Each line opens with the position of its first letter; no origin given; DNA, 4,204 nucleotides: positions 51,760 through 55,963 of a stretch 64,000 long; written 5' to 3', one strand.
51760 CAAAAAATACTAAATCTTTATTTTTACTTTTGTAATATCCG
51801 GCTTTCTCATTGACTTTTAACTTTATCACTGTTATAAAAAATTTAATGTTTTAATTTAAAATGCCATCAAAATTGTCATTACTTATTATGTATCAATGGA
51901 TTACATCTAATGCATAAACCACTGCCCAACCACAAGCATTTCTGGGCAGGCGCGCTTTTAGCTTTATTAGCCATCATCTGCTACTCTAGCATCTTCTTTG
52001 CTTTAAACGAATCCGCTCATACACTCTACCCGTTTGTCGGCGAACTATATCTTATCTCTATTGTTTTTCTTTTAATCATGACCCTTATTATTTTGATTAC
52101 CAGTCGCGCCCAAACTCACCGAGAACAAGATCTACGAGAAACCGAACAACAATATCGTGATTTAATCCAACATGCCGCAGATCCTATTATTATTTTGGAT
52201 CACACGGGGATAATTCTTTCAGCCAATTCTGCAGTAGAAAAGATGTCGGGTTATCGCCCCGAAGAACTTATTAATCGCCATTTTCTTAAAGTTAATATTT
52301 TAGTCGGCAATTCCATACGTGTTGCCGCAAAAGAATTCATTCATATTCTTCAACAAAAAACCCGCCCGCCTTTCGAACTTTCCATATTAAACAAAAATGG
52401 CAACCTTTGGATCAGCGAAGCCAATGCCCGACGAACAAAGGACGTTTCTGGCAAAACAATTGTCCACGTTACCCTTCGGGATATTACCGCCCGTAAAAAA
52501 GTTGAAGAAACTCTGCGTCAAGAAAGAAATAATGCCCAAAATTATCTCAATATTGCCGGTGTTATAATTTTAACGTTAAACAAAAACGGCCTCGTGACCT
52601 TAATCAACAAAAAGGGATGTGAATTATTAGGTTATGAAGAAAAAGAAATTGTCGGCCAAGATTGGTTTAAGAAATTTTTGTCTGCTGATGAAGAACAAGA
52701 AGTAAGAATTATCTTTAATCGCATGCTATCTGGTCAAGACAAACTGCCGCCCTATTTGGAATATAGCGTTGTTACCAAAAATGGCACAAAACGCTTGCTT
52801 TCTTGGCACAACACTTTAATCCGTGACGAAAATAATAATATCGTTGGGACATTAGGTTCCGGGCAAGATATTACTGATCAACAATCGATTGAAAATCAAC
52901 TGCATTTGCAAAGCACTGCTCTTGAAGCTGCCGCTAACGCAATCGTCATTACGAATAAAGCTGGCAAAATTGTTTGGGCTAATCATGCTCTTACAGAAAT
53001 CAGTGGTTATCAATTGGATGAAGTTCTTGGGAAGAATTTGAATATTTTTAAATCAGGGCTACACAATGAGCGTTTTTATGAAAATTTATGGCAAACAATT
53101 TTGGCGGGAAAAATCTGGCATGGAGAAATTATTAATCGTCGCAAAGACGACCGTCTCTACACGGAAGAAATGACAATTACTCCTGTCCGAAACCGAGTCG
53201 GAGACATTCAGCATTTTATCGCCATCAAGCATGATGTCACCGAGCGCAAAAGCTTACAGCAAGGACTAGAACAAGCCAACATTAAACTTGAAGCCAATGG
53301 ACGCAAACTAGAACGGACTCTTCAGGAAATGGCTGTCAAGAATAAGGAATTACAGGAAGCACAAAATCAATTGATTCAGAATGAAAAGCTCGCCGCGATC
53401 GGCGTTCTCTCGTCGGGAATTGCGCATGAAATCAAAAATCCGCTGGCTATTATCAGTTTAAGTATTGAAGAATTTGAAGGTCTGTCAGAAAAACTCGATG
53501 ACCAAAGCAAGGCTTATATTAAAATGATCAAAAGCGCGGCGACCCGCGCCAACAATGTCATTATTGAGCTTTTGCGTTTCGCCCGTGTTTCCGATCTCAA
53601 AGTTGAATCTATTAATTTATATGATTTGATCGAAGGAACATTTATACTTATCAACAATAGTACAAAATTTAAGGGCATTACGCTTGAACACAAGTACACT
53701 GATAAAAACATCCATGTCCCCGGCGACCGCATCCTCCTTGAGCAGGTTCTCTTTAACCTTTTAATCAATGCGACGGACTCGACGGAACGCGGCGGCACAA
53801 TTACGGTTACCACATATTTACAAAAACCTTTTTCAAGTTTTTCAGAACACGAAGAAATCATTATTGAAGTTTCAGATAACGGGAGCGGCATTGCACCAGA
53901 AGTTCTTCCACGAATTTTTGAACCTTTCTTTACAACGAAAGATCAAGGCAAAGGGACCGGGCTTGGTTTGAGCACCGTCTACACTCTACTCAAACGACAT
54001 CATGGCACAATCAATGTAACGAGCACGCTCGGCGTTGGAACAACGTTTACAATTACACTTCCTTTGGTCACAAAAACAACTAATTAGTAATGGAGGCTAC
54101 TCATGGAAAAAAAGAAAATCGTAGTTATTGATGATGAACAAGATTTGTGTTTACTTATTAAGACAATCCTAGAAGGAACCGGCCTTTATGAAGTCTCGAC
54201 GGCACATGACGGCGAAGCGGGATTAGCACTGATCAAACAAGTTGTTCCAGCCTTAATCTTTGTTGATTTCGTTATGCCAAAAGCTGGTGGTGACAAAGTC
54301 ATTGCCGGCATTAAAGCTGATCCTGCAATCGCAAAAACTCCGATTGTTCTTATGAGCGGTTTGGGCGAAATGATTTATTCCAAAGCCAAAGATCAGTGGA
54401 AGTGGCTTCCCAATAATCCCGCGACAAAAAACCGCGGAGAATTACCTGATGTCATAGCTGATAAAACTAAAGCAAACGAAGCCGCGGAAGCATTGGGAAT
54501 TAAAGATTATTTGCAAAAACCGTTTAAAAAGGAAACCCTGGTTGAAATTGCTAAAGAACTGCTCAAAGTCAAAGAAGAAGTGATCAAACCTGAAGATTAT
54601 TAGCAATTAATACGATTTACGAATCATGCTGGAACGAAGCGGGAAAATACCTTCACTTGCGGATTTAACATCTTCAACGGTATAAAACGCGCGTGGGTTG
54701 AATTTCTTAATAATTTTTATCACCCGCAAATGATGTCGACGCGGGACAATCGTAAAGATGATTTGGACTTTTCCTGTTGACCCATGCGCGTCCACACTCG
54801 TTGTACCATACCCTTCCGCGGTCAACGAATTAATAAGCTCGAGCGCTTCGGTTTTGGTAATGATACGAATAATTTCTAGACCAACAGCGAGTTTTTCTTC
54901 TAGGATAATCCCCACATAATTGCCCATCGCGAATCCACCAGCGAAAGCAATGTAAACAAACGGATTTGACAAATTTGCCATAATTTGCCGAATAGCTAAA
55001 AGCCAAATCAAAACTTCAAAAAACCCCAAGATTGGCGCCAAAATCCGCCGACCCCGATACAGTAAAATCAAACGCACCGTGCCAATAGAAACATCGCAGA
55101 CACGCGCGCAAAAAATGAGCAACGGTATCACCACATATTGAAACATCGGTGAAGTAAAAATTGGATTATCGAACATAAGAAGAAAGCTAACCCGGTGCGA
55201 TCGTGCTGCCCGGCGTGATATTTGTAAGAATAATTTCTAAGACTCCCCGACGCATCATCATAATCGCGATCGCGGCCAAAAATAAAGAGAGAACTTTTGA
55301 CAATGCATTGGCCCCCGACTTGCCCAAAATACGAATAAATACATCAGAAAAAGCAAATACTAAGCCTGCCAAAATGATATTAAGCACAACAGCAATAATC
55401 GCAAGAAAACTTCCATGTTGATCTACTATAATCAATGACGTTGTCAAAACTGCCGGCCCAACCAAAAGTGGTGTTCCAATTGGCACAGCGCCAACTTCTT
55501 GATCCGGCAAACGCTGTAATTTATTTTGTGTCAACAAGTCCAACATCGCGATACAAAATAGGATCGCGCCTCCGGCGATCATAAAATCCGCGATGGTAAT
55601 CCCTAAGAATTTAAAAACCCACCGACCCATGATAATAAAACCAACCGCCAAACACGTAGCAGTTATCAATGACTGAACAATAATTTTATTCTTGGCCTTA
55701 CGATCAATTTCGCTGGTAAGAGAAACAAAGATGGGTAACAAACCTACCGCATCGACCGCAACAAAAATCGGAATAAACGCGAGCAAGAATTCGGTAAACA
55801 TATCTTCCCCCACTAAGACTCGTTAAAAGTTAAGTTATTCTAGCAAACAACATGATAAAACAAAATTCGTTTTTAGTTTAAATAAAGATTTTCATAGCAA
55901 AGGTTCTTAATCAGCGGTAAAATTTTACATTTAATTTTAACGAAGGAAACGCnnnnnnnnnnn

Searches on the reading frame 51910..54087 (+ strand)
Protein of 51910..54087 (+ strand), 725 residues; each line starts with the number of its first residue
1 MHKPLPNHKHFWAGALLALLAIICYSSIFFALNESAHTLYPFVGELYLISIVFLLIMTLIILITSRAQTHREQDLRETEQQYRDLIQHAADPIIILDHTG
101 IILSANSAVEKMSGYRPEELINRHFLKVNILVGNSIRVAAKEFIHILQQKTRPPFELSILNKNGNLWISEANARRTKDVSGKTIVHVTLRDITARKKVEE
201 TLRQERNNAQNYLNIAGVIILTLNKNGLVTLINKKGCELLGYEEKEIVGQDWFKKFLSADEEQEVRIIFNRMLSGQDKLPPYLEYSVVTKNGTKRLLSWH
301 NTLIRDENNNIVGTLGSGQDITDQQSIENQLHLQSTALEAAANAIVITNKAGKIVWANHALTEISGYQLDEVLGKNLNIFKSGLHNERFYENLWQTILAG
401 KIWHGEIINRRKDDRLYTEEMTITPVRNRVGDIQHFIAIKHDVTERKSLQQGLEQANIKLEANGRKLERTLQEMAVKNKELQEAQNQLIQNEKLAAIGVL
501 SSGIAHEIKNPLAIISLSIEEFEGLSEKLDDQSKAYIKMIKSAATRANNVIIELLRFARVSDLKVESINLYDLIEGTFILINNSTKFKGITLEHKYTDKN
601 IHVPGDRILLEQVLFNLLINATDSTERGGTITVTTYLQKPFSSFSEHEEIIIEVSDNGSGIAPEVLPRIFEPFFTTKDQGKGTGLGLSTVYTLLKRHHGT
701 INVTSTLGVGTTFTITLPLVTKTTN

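Call 32: search_protein_families(library=pfam, proteins=[window:51910-54087:+], max_evalue=0.0001)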
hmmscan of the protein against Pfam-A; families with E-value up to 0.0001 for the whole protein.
window:51910-54087:+ (725 aa): 8 families
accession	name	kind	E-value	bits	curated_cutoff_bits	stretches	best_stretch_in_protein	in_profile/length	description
PF13426.13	PAS_9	-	2.2e-44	150.4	27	3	343-445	2-103/103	PAS domain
PF00989.32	PAS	-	1.8e-43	147.5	22.6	3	336-443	5-113/113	PAS fold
PF08448.16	PAS_4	-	1e-31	109.8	23.1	3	339-447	2-109/110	PAS fold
PF02518.31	HATPase_c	-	2.9e-28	99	26.4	1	605-719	1-109/111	Histidine kinase-, DNA gyrase B-, and HSP90-like ATPase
PF08447.18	PAS_3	-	7.3e-23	81.1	25.6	2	232-316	4-87/89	PAS fold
PF13188.13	PAS_8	-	7e-19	67.4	21.8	1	81-122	2-44/65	PAS domain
PF24820.1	Diguanyl_cycl_sensor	-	1.2e-10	41.7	28.1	0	220-269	9-57/109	Diguanylate cyclase-like sensor domain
PF00512.31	HisKA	-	1.7e-10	41.2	26.9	1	500-560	5-63/66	His Kinase A (phospho-acceptor) domain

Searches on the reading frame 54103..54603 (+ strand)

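Call 32: search_protein_families(library=pfam, proteins=[window:54103-54603:+], max_evalue=0.0001)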
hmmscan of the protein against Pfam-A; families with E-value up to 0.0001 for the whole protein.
window:54103-54603:+ (166 aa): 1 family
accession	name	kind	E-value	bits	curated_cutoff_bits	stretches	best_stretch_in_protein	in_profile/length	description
PF00072.30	Response_reg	-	2.8e-17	63.3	30.2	1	6-90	1-82/111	Response regulator receiver domain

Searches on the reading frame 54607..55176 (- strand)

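Call 80: search_protein_families(library=pfam, proteins=[window:54607-55176:-], max_evalue=0.001)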
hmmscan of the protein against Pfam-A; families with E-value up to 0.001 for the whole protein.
window:54607-55176:- (189 aa): 2 families
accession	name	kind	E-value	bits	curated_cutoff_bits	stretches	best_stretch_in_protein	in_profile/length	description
PF18955.5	DUF5698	-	2.1e-23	83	27.5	1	33-90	1-58/58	Domain of unknown function (DUF5698)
PF10035.14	DUF2179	-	9e-11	41.9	22.8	1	123-172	1-52/55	Uncharacterized protein conserved in bacteria (DUF2179)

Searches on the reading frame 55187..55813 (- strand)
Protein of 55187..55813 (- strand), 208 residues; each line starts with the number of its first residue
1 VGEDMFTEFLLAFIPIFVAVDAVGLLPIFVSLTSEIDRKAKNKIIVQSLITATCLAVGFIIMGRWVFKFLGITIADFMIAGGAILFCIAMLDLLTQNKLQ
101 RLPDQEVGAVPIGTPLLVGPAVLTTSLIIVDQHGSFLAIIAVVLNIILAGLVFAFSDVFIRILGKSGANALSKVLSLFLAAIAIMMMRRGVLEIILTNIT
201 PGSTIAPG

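Call 80: search_protein_families(library=pfam, proteins=[window:55187-55813:-], max_evalue=0.001)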
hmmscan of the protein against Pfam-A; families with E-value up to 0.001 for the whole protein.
window:55187-55813:- (208 aa): 1 family
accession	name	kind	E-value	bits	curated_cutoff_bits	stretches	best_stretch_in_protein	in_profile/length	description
PF01914.23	MarC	-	2.9e-35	122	23.9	1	7-195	2-203/203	MarC family integral membrane protein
